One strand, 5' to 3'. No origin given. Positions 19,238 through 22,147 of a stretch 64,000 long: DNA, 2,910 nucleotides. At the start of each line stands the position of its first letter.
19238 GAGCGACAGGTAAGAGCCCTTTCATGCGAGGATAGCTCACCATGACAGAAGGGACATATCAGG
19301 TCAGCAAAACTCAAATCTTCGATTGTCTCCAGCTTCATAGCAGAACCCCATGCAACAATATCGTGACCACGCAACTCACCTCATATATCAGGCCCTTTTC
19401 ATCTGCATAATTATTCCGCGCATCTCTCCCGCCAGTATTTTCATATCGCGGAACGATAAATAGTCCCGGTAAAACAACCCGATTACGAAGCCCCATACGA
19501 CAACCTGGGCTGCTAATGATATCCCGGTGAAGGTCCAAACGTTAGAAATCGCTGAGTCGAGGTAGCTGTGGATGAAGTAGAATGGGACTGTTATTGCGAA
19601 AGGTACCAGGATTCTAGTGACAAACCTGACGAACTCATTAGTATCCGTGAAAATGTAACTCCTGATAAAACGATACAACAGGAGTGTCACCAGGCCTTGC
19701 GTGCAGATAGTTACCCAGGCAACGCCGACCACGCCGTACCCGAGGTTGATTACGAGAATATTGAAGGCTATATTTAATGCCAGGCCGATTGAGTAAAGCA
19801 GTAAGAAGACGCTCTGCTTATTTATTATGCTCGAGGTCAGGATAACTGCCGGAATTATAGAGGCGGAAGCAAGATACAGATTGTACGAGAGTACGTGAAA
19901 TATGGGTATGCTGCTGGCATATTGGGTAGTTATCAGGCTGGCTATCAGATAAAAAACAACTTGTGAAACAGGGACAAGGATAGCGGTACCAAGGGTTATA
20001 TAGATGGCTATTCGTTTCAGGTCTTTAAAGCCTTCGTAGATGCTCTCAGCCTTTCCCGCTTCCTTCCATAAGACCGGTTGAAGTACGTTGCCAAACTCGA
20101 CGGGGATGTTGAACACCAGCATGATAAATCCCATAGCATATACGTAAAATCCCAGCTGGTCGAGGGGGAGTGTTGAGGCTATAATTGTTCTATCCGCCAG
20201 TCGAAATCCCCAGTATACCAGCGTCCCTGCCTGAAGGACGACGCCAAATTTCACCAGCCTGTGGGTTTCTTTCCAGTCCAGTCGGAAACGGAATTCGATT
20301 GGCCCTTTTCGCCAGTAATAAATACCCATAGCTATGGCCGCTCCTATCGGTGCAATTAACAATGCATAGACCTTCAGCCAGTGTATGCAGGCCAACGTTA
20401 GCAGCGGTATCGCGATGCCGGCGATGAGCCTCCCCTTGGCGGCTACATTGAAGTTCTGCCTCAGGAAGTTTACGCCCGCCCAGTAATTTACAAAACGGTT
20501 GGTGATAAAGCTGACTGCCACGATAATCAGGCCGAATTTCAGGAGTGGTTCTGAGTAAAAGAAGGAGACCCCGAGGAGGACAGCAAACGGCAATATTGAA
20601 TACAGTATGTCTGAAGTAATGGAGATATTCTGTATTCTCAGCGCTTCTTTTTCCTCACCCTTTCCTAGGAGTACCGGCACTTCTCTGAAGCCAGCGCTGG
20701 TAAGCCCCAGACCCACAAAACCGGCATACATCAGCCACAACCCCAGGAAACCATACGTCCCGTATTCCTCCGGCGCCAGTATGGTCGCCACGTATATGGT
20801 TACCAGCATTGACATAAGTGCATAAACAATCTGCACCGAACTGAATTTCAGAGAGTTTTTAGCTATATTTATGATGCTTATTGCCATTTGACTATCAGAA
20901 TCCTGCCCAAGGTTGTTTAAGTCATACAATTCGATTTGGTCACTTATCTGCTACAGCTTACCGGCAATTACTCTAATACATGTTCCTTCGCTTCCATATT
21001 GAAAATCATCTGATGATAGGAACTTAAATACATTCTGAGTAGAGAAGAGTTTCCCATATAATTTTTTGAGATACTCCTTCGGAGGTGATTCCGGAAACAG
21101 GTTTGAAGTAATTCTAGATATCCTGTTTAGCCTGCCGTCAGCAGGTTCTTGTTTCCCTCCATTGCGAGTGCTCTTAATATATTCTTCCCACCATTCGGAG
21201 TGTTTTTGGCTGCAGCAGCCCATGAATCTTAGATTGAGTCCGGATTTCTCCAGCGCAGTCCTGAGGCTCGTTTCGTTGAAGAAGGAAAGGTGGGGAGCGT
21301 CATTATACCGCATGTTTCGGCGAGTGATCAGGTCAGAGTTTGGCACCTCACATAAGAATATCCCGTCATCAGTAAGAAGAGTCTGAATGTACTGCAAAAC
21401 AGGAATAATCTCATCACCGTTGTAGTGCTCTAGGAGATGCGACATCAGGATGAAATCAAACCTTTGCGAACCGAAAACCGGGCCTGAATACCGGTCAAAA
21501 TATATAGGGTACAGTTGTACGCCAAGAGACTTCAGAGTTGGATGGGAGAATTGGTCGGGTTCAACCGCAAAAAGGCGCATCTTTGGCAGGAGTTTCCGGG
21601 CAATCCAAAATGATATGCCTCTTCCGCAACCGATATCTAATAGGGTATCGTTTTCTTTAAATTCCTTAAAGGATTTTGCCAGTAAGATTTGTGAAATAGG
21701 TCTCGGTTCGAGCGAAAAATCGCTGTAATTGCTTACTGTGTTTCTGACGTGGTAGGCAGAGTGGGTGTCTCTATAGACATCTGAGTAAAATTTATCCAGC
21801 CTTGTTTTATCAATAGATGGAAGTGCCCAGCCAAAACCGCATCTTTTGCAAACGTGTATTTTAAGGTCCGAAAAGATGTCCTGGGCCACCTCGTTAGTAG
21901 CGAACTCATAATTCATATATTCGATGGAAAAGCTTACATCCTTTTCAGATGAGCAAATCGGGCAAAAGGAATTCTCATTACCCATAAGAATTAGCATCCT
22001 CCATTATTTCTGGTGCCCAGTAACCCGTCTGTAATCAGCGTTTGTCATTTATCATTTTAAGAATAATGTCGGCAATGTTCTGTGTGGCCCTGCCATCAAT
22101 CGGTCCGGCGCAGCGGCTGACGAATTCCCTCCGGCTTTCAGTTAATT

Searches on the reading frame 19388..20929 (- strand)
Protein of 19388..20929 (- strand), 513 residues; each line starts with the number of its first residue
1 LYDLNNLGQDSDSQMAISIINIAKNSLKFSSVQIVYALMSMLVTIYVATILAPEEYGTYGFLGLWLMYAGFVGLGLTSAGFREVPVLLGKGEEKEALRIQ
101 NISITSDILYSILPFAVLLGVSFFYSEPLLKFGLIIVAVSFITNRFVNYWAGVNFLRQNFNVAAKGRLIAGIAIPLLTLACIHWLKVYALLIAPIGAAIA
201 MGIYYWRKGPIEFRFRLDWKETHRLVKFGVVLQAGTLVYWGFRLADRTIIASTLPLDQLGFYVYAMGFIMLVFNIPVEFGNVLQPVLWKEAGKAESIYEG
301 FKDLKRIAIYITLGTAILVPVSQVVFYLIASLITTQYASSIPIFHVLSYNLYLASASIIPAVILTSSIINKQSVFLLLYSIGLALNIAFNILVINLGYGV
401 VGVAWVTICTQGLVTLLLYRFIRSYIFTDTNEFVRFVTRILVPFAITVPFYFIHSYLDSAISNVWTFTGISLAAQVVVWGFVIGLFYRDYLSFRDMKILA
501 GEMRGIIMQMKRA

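Call 5: search_protein_families(library=pfam, proteins=[window:19388-20929:-], max_evalue=0.01)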
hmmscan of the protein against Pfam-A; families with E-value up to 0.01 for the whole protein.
window:19388-20929:- (513 aa): 2 families
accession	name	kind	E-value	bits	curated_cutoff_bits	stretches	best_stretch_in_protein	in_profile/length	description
PF13440.11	Polysacc_synt_3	-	5.3e-16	59.2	23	1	48-337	3-288/293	Polysaccharide biosynthesis protein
PF01943.22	Polysacc_synt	-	1.1e-09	38.6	28.2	1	23-286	2-269/274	Polysaccharide biosynthesis protein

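Call 80: search_protein_families(library=ncbifam, proteins=[window:19388-20929:-], max_evalue=0.001)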
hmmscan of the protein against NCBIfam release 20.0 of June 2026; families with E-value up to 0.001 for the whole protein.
window:19388-20929:- (513 aa): 0 families

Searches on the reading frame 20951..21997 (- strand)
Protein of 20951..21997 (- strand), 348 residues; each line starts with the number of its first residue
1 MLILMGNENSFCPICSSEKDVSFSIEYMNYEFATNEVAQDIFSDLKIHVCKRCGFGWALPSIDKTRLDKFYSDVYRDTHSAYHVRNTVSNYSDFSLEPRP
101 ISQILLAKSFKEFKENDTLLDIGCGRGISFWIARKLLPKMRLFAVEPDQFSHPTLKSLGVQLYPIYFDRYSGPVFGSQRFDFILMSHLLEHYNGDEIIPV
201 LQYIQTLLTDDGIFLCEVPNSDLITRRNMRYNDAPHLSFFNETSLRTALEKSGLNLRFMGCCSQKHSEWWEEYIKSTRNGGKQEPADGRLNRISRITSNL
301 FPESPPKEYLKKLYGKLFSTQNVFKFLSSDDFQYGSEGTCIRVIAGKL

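Call 5: search_protein_families(library=pfam, proteins=[window:20951-21997:-], max_evalue=0.01)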
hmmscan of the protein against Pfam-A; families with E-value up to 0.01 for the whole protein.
window:20951-21997:- (348 aa): 5 families
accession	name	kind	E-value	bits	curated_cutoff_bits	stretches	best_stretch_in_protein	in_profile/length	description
PF13489.12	Methyltransf_23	-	7.8e-17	61.9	27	1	107-256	14-161/164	Methyltransferase domain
PF08242.18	Methyltransf_12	-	5.8e-06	27.4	30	1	120-214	1-98/98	Methyltransferase domain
PF13649.12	Methyltransf_25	-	0.00025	22.1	27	1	120-212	2-97/97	Methyltransferase domain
PF08241.18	Methyltransf_11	-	0.00051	21.1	21.2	1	120-216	1-95/95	Methyltransferase domain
PF13847.12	Methyltransf_31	-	0.00057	20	27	0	114-145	2-34/145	Methyltransferase domain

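Call 8: search_protein_families(library=ncbifam, proteins=[window:20951-21997:-], max_evalue=0.001)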
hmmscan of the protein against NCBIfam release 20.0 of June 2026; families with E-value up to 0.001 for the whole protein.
window:20951-21997:- (348 aa): 1 family
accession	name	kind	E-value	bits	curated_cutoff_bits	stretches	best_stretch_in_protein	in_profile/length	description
NF045667.1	MTase_DVU1556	equivalog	0.00015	21.3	155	1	110-274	17-176/213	DVU_1556 family methyltransferase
